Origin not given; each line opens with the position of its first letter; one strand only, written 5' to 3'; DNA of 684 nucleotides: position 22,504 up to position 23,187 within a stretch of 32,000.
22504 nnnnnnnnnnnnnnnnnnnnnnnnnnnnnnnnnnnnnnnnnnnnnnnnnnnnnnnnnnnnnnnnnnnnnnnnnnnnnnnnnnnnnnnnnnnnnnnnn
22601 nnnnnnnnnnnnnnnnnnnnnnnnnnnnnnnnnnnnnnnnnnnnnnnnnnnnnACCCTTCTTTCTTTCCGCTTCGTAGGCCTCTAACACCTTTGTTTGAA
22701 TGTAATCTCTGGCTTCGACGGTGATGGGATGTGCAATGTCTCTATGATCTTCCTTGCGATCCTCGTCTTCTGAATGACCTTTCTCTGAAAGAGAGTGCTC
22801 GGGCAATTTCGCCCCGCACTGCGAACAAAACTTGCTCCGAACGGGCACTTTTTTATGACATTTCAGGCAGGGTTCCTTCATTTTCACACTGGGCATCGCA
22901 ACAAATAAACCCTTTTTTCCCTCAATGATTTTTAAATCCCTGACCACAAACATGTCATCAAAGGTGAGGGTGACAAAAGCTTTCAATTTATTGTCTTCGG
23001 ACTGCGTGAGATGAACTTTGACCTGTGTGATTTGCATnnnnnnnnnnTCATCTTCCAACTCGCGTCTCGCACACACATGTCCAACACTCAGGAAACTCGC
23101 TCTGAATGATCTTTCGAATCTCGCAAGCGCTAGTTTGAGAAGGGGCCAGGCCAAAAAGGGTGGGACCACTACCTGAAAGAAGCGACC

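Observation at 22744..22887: SpoVG with a zinc-ribbon inserted into its surface loop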

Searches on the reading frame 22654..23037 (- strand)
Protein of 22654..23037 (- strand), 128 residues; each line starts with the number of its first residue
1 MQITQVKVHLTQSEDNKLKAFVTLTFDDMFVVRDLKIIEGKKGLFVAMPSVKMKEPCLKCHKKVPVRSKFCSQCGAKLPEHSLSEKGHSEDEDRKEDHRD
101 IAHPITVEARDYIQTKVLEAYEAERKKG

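Call 6: search_protein_families(library=pfam, proteins=[window:22654-23037:-], max_evalue=1)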
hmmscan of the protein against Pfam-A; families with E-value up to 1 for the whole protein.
seq(128 aa): 13 families
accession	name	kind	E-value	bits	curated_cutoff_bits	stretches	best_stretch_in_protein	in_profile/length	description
PF04026.17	SpoVG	-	1.1e-28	99.6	29.6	1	1-122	1-81/82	SpoVG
PF13240.11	Zn_Ribbon_1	-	3.4e-06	27.1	25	1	57-78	2-23/23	zinc-ribbon domain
PF12773.13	DZR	-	3.7e-05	24.2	27.3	1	56-75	26-45/45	Double zinc ribbon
PF18439.7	zf_UBZ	-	0.00069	19.7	25.6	1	69-85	3-19/32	Ubiquitin-Binding Zinc Finger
PF18912.6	DZR_2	-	0.00085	19.5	27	1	54-83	21-51/56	Double zinc ribbon domain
PF11845.13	Tll0287-like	-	0.0012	19.7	24.1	1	29-70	86-117/144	Tll0287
PF17032.10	Zn_ribbon_15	-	0.0052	18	28.9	1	54-75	52-73/73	zinc-ribbon family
PF01529.25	DHHC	-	0.054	14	28.7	1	54-75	5-26/133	DHHC palmitoyltransferase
PF09297.16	Zn_ribbon_NUD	-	0.092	12.9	24.8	1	67-77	2-12/32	NADH pyrophosphatase zinc ribbon domain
PF14803.11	Zn_ribbon_Nudix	-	0.11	12.9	25.6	1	69-78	1-10/34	Nudix N-terminal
PF10114.15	PocR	-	0.14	12.4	23.9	1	41-108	28-92/162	Sensory domain found in PocR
PF01155.25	HypA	-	0.19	12.2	28.9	1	47-77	63-95/112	Hydrogenase/urease nickel incorporation, metallochaperone, hypA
PF13248.11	Zn_ribbon_3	-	0.33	10.9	27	1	57-78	5-26/26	zinc-ribbon domain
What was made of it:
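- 22651..23037 (-): spoVG coding sequence (128 codons plus stop). The true start is ATG 23037, not the upstream GTG 23169 of the mechanical ORF. PF04026 at 99.6 bits (call 6).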

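Call 7: search_protein_families(library=ncbifam, proteins=[window:22654-23037:-], max_evalue=1)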
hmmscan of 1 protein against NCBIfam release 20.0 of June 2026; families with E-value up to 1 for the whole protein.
seq(128 aa): 6 families
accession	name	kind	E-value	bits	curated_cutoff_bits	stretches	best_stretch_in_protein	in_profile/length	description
NF009749.0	PRK13259.1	equivalog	6e-26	90.3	108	2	1-55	1-54/96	septation regulator SpoVG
NF038038.1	cytoc_DsrJ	equivalog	0.013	15.9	100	1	51-75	87-108/121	sulfate reduction electron transfer complex DsrMKJOP subunit DsrJ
NF045510.1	4Cys_prefix_kin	domain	0.021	15.1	24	1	60-78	7-26/26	4-Cys prefix domain-containing protein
TIGR03826.1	YvyF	hypoth_equivalog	0.027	14.5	124.15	1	52-98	79-123/137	TIGR03826 family flagellar region protein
NF011149.0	PRK14559.1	equivalog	0.044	12.5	374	1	57-88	4-35/642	serine/threonine phosphatase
NF053815.1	teico_TcaA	equivalog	0.057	12.2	550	1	56-99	3-47/463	membrane-associated protein TcaA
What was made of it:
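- On NCBIfam NF009749 'septation regulator SpoVG' (equivalog): 90.3 bits against a cutoff of 108, split into two stretches by the insert (call 7).
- Closest known: Canonical SpoVG. Different: The NCBIfam SpoVG equivalog model falls below its cutoff (90.3 against 108, call 7).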

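Call 8: search_solved_structures(query=window:22654-23037:-, show_alignments=3, max_evalue=0.1)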
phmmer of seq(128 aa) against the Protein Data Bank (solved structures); distinct sequences matched with E-value up to 0.1: 3.
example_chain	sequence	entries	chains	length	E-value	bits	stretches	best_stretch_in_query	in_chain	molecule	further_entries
2i9x_A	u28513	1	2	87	1.1e-14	58.1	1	1-52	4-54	Putative septation protein spoVG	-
2i9z_A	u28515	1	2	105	1.9e-14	57.3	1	1-52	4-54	Putative septation protein spoVG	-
2ia9_A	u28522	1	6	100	3.6e-11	46.7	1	1-52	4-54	Putative septation protein spoVG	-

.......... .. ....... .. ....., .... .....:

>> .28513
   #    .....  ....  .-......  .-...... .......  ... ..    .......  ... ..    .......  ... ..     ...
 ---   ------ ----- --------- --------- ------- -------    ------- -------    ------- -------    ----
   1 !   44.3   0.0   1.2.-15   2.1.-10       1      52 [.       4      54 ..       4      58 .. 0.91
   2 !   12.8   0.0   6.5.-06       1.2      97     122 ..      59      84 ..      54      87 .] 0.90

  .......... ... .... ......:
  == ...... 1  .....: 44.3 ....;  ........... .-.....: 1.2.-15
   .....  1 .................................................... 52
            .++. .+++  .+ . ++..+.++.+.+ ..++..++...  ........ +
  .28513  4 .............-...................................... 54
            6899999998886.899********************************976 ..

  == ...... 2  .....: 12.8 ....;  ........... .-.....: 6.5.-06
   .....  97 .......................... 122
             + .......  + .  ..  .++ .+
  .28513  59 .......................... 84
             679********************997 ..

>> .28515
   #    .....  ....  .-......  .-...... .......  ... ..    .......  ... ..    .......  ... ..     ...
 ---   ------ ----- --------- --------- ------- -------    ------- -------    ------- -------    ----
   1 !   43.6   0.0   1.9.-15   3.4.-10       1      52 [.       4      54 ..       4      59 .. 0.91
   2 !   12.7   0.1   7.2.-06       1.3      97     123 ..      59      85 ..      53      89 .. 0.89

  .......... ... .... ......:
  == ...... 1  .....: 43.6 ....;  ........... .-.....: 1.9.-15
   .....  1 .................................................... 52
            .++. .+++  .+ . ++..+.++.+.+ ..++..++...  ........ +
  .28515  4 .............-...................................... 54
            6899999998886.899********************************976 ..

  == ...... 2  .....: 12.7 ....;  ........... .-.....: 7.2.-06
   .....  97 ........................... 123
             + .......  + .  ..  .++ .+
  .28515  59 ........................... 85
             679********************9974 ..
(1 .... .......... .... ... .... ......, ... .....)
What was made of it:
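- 22888..23037 (-): SpoVG N-terminal beta-sheet core, residues 1-50, ending in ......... Aligns to PDB 2i9x, 2i9z and 2ia9 residues 4-54 (call 8).
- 22651..22743 (-): SpoVG C-terminal part: RDIAHP strand, C-terminal helix (residues 99-128) and stop codon. Aligns to PDB SpoVG residues 59-85 (call 8).
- PDB sequence match to both halves of the protein (call 8).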

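Call 9: find_homologous_proteins(query=window:22654-23037:-)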
Query seq(128 aa) (128 aa): 7998 proteins with E <= 0.001 among 8000 candidates; the best 120 are listed.
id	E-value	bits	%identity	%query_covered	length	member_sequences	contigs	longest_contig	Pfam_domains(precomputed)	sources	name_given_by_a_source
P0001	6.0e-79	280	100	100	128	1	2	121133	PF13240.12,PF04026.18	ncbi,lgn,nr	ncbi:MAG: septation protein SpoVG family protein [Chlamydiae bacterium]|nr:septation protein SpoVG f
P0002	2.3e-56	207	75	100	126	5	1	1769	PF04026.18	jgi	jgi:stage V sporulation protein G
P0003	3.3e-56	207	73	100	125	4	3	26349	PF13240.12,PF12773.14,PF04026.18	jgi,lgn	jgi:stage V sporulation protein G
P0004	1.0e-55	205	73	100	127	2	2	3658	PF04026.18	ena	-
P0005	1.4e-53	198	70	100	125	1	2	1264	PF04026.18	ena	-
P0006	8.4e-53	196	71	100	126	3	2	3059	PF04026.18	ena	-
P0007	2.9e-52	194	69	98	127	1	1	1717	PF04026.18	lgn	-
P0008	1.7e-51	191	70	100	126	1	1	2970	PF04026.18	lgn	-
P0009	2.2e-51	191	67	98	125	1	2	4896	PF13240.12,PF12773.14,PF04026.18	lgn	-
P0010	2.4e-50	188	69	99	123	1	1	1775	PF04026.18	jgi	jgi:stage V sporulation protein G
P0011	1.2e-49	186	69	96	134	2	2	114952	PF12773.14,PF04026.18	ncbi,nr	ncbi:MAG: septation protein SpoVG family protein [Chlamydiae bacterium]|nr:septation protein SpoVG f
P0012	6.0e-47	177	66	98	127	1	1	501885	PF13240.12,PF04026.18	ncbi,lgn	-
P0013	3.9e-46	174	65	100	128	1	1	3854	PF12773.14,PF04026.18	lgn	-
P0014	1.7e-44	169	62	98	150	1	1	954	PF12773.14,PF04026.18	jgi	jgi:stage V sporulation protein G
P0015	1.9e-44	169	63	98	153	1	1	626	PF04026.18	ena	-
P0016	2.7e-44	168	62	100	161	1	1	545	PF12773.14,PF04026.18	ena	-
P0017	2.8e-44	168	61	100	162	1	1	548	PF12773.14,PF04026.18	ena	-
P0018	2.9e-44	168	62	100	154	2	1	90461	PF12773.14,PF04026.18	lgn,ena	-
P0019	3.1e-44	168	63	97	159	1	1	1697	PF12773.14,PF04026.18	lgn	-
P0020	3.7e-44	168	59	100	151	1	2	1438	PF04026.18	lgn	-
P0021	4.1e-44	168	59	98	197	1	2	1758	PF04026.18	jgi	jgi:stage V sporulation protein G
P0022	5.4e-44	167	62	100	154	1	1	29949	PF12773.14,PF04026.18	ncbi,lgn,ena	-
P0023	5.6e-44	167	62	98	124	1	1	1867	PF12773.14,PF04026.18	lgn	-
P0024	6.7e-44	167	62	100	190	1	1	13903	PF13240.12,PF12773.14,PF04026.18,PF13248.12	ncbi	ncbi:septation protein SpoVG family protein [Chlamydiota bacterium]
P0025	8.7e-44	167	59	100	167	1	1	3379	PF12773.14,PF04026.18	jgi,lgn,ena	-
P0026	9.6e-44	166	61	100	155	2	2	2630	PF04026.18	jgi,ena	jgi:stage V sporulation protein G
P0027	1.3e-43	166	61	100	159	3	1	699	PF04026.18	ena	-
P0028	1.5e-43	166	62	100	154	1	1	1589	PF12773.14,PF04026.18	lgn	-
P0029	1.6e-43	166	61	98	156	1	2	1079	PF12773.14,PF04026.18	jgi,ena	-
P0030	1.6e-43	166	61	98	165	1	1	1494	PF12773.14,PF04026.18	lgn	-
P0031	1.7e-43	166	60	100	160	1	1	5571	PF04026.18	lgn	-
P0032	1.9e-43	165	61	98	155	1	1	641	PF04026.18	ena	-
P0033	2.1e-43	165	60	98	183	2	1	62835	PF12773.14,PF04026.18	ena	-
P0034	2.3e-43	165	61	100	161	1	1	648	PF04026.18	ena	-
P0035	2.4e-43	165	62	100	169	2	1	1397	PF12773.14,PF04026.18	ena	-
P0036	2.4e-43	165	60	100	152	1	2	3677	PF12773.14,PF04026.18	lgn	-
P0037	2.7e-43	165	61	98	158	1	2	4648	PF12773.14,PF04026.18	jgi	jgi:stage V sporulation protein G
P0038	3.0e-43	165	64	99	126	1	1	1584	PF12773.14,PF04026.18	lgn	-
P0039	3.0e-43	165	60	100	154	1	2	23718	PF04026.18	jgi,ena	-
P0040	4.2e-43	164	64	95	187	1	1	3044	PF13240.12,PF04026.18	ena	-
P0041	5.1e-43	164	61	99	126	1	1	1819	PF04026.18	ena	-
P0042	5.3e-43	164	60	100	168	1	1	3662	PF04026.18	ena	-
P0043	5.4e-43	164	60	98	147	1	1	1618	PF04026.18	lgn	-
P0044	5.5e-43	164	61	98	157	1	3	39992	PF12773.14,PF04026.18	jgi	jgi:stage V sporulation protein G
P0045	5.5e-43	164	62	98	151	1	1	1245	PF12773.14,PF04026.18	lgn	-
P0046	6.2e-43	164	59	100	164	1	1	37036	PF04026.18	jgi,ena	-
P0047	6.4e-43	164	60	100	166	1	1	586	PF12773.14,PF04026.18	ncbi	-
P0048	6.6e-43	164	62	98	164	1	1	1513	PF12773.14,PF04026.18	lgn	-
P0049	7.0e-43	164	63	100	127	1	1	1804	PF04026.18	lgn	-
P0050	7.4e-43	164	59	100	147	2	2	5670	PF04026.18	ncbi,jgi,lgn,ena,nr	ncbi:MAG TPA: septation protein SpoVG family protein [Candidatus Omnitrophota bacterium]|nr:septatio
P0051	7.7e-43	164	61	98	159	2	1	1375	PF12773.14,PF04026.18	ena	-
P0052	8.0e-43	164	60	98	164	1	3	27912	PF12773.14,PF04026.18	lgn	-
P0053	8.3e-43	163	60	99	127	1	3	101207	PF04026.18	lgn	-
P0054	9.6e-43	163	60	98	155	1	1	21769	PF12773.14,PF04026.18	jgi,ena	-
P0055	9.8e-43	163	60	100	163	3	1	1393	PF04026.18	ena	-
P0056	1.0e-42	163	62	98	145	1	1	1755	PF04026.18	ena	-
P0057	1.1e-42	163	62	97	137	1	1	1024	PF12773.14,PF04026.18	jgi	jgi:stage V sporulation protein G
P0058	1.1e-42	163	60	100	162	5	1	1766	PF04026.18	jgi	-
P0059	1.2e-42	163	61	98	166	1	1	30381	PF12773.14,PF04026.18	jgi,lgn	-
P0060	1.2e-42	163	60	98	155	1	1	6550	PF12773.14,PF04026.18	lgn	-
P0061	1.3e-42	163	60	100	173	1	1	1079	PF12773.14,PF04026.18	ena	-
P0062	1.6e-42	163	60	98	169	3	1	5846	PF12773.14,PF04026.18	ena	-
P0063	1.6e-42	163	58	100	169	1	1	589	PF04026.18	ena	-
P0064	1.9e-42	162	62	100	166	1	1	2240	PF04026.18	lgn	-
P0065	2.6e-42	162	60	98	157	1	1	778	PF04026.18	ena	-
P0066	2.6e-42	162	58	100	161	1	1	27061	PF13240.12,PF04026.18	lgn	-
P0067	3.2e-42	162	60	100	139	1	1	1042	PF13240.12,PF12773.14,PF04026.18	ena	-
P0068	3.2e-42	162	61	98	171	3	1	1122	PF04026.18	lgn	-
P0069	3.9e-42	161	60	98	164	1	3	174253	PF12773.14,PF04026.18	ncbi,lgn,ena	-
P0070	3.9e-42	161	59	100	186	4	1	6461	PF04026.18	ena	-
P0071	4.0e-42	161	58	100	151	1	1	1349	PF04026.18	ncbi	-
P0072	4.2e-42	161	59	98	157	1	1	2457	PF12773.14,PF04026.18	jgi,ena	-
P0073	4.3e-42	161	60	100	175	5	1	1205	PF04026.18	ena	-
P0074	4.3e-42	161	58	100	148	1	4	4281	PF04026.18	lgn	-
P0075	5.0e-42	161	62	100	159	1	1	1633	PF12773.14,PF04026.18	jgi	-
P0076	5.1e-42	161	59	98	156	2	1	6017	PF12773.14,PF04026.18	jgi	-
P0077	5.3e-42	161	60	100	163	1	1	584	PF12773.14,PF04026.18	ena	-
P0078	6.4e-42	161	61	98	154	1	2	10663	PF13240.12,PF12773.14,PF04026.18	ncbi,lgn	-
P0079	6.4e-42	161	62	100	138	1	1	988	PF13240.12,PF12773.14,PF04026.18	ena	-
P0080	7.3e-42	160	60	100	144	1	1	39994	PF04026.18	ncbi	-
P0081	7.9e-42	160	58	98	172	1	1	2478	PF12773.14,PF04026.18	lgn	-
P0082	8.8e-42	160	58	98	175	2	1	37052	PF12773.14,PF04026.18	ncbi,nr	ncbi:MAG: septation protein SpoVG family protein [Candidatus Theseobacter exili]|nr:septation protei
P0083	8.9e-42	160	61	99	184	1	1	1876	PF12773.14,PF04026.18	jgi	jgi:DNA-binding cell septation regulator SpoVG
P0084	9.6e-42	160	59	100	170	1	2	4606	PF04026.18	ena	-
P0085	9.7e-42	160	62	98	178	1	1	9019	PF13240.12,PF12773.14,PF04026.18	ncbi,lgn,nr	ncbi:MAG: septation protein SpoVG family protein [bacterium]|nr:septation protein SpoVG family prote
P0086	9.9e-42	160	60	97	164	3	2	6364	PF12773.14,PF04026.18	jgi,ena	-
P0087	1.1e-41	160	61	98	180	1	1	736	PF04026.18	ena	-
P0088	1.1e-41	160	59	100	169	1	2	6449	PF12773.14,PF04026.18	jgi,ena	-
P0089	1.1e-41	160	60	98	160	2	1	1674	PF04026.18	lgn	-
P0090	1.1e-41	160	60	98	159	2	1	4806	PF12773.14,PF04026.18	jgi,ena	-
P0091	1.1e-41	160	58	100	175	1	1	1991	PF04026.18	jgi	-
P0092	1.4e-41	160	57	99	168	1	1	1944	PF04026.18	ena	-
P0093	1.4e-41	160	60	98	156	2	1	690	PF13240.12,PF12773.14,PF04026.18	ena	-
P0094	1.4e-41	160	58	100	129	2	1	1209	PF04026.18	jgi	-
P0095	1.4e-41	160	59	100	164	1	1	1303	PF04026.18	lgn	-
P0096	1.6e-41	159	60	100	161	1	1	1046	PF04026.18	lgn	-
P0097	1.6e-41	159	58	100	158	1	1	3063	PF12773.14,PF04026.18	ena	-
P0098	1.7e-41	159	58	98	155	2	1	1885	PF04026.18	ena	-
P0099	1.7e-41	159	60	98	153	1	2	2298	PF12773.14,PF04026.18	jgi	jgi:stage V sporulation protein G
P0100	1.8e-41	159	58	98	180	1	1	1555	PF12773.14,PF04026.18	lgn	-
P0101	1.8e-41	159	61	100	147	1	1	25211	PF04026.18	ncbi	ncbi:MAG: septation protein SpoVG family protein [Candidatus Omnitrophota bacterium]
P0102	1.8e-41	159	59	99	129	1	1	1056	PF04026.18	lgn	-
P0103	1.8e-41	159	59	98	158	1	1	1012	PF04026.18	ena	-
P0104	1.9e-41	159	60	100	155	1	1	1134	PF04026.18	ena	-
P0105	1.9e-41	159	58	100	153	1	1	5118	PF04026.18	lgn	-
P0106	2.0e-41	159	60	100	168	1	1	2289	PF04026.18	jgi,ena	-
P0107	2.0e-41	159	60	98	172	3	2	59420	PF12773.14,PF04026.18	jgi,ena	-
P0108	2.0e-41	159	60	98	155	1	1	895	PF12773.14,PF04026.18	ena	-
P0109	2.0e-41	159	62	98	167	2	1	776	PF04026.18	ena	-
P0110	2.2e-41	159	60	98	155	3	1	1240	PF12773.14,PF04026.18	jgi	-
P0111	2.5e-41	159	57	99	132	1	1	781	PF13240.12,PF12773.14,PF04026.18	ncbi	-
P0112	2.5e-41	159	60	98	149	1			PF04026.18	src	-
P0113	2.5e-41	159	59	100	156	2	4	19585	PF04026.18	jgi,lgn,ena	-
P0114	2.6e-41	159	62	100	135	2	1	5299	PF04026.18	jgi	-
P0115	2.7e-41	159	63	98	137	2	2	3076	PF13240.12,PF04026.18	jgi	-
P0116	2.8e-41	159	59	100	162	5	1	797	PF04026.18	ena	-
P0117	3.0e-41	158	59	98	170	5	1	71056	PF04026.18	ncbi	ncbi:MAG: septation protein SpoVG family protein [Candidatus Omnitrophota bacterium]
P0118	3.6e-41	158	60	100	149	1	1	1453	PF13240.12,PF12773.14,PF04026.18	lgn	-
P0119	3.6e-41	158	57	100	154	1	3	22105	PF04026.18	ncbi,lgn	-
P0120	3.9e-41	158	60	98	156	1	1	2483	PF04026.18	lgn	-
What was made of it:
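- On NCBIfam NF009749 'septation regulator SpoVG' (equivalog): This is consistent with the NCBI name '...SpoVG family protein' (call 9).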

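Call 22: predict_structure(alignment_id=A1)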
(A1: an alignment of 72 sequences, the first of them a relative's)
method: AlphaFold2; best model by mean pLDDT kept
length: 128 residues; sequences in the alignment: 72
mean_pLDDT: 79.1   pTM: 0.60
mean pLDDT of the five models: 79.1, 77.5, 76.1, 75.2, 75.0
residues with pLDDT >= 90: 42; 70-90: 56; 50-70: 16; < 50: 14
segments of 3 or more residues with pLDDT < 50: 82-95
pLDDT, mean of each block of 10 residues (from residue 1): 91 85 90 90 87 77 78 80 45 52 74 93 89
secondary structure, 60 per line:
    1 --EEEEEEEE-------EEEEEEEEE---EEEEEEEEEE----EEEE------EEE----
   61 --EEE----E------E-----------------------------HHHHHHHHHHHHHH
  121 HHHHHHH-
elements in order: E3-10 E18-26 E30-39 E44-47 E54-56 E63-65 H107-127
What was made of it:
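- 22888..23037 (-): AF2 strands 3-10, 18-26, 30-39 and 44-47, with pLDDT 85-91 (call 22).
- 22804..22869 (-): Cys4 zinc ribbon, residues 57-78 (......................). Presumed ligands are C57, C60, C71 and C74. AF2 short strands 54-56 and 63-65, pLDDT about 77-80 (call 22).
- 22651..22743 (-): AF2 helix 107-127, pLDDT about 90 (call 22).
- On SpoVG (Pfam PF04026): AF2 model with mean pLDDT 79 (call 22).
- AF2 models it with pLDDT about 77-80, while the linker falls below 50 (call 22).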

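Call 24: search_protein_representatives(protein=P0001)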
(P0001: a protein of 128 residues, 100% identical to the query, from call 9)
Query: 128 residues. Proteins with E-value up to 0.001 (for the whole library): 4284; up to 1e-10: 1480; up to 1e-30: 20. The best 150 are listed.
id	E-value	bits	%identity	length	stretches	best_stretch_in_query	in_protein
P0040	1.3e-43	164.4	65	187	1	1-123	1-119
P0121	9.2e-41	155.2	62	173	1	1-126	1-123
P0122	1.4e-35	138.4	36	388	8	2-54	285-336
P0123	3.3e-35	137.3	59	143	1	1-122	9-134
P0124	7.9e-35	136.0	56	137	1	1-125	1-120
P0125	4.1e-33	130.5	54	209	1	1-128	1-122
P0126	7.7e-33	129.6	53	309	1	1-125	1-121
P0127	9.1e-33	129.4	52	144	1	1-126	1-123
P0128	2.1e-32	128.2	53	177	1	1-124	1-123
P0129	3.2e-32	127.6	52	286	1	1-126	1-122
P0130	4.2e-32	127.3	52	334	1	1-127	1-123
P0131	5.5e-32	126.9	50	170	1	1-127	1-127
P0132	6.1e-32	126.7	55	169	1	1-124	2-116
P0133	7.9e-32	126.4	57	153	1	12-127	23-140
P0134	1.8e-31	125.2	50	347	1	1-125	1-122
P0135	3.4e-31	124.3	55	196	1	1-123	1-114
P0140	1.2e-30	122.6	56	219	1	1-123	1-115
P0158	2.8e-29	118.1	50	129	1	1-123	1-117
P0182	2.2e-28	115.3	53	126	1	1-127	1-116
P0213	3.0e-27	111.6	44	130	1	2-123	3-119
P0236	7.7e-27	110.3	47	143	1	6-125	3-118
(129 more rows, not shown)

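Call 26: fold_search(model_id=the predicted structure, library=pdb)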
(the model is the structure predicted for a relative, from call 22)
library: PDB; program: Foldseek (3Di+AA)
matches with E <= 10: 109; with E <= 0.001: 10
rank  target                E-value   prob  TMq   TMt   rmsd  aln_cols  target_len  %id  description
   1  2i9z_B                4.5e-05  1.00  0.52  0.78   4.5       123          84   28  Structural Genomics, the Crystal structure of full-length SpoVG from Staphylococcus epidermidis ATCC 12228 (released 2006-10-10)
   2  2i9z_A                5.1e-05  1.00  0.51  0.74   4.7       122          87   30  Structural Genomics, the Crystal structure of full-length SpoVG from Staphylococcus epidermidis ATCC 12228 (released 2006-10-10)
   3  2i9x_B                7.9e-05  1.00  0.52  0.77   4.5       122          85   29  Structural Genomics, the crystal structure of SpoVG conserved domain from Staphylococcus epidermidis ATCC 12228 (released 2006-10-03)
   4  2i9x_A                7.9e-05  1.00  0.53  0.76   4.3       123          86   29  Structural Genomics, the crystal structure of SpoVG conserved domain from Staphylococcus epidermidis ATCC 12228 (released 2006-10-03)
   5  2ia9_B                2.4e-04  1.00  0.54  0.72   4.3       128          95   24  Structural Genomics, the crystal structure of SpoVG from Bacillus subtilis subsp. subtilis str. 168 (released 2006-10-17)
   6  2ia9_A                3.0e-04  1.00  0.54  0.73   4.4       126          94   25  Structural Genomics, the crystal structure of SpoVG from Bacillus subtilis subsp. subtilis str. 168 (released 2006-10-17)
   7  2ia9_F                3.8e-04  1.00  0.56  0.78   2.7       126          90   25  Structural Genomics, the crystal structure of SpoVG from Bacillus subtilis subsp. subtilis str. 168 (released 2006-10-17)
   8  2ia9_C                6.9e-04  1.00  0.56  0.81   4.0       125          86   25  Structural Genomics, the crystal structure of SpoVG from Bacillus subtilis subsp. subtilis str. 168 (released 2006-10-17)
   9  2ia9_E                9.7e-04  1.00  0.53  0.79   4.4       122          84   26  Structural Genomics, the crystal structure of SpoVG from Bacillus subtilis subsp. subtilis str. 168 (released 2006-10-17)
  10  2ia9_D                9.7e-04  1.00  0.52  0.66   4.0       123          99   25  Structural Genomics, the crystal structure of SpoVG from Bacillus subtilis subsp. subtilis str. 168 (released 2006-10-17)
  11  7r7j_A                9.2e-01  0.30  0.24  0.07   8.6        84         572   12  Crystal structure of RadD with ADP (released 2022-04-13)
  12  7r7j_B                9.7e-01  0.44  0.25  0.07   8.1        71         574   14  Crystal structure of RadD with ADP (released 2022-04-13)
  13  3ntq_A                2.5e+00  0.08  0.20  0.10  13.1        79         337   14  Crystal structure of K97V mutant myo-inositol dehydrogenase from Bacillus subtilis with bound cofactor NAD (released 2010-09-15)
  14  4l9r                  2.5e+00  0.07  0.18  0.09  13.1        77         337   12  Crystal Structure of apo A12K/D35S mutant myo-inositol dehydrogenase from Bacillus subtilis (released 2013-09-04)
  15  4xxb_B                2.8e+00  0.44  0.23  0.57   6.1        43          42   26  Crystal structure of human MDM2-RPL11 (released 2015-08-12)
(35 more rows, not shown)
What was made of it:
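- On SpoVG (Pfam PF04026): The Foldseek top 10 are all SpoVG crystal structures, probability 1.00, target-normalised TM 0.66-0.81 (call 26).
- Closest known: Canonical SpoVG. Same: Same fold and family (calls 6, 8, 26).
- Closest known: RanBP2-type zinc fingers. Same: Foldseek gives weak local hits to NUP153 and NUP358 fingers (call 26).
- Foldseek top 10 hits are all SpoVG crystal structures, probability 1.00, target-normalised TM 0.66-0.81 (call 26).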
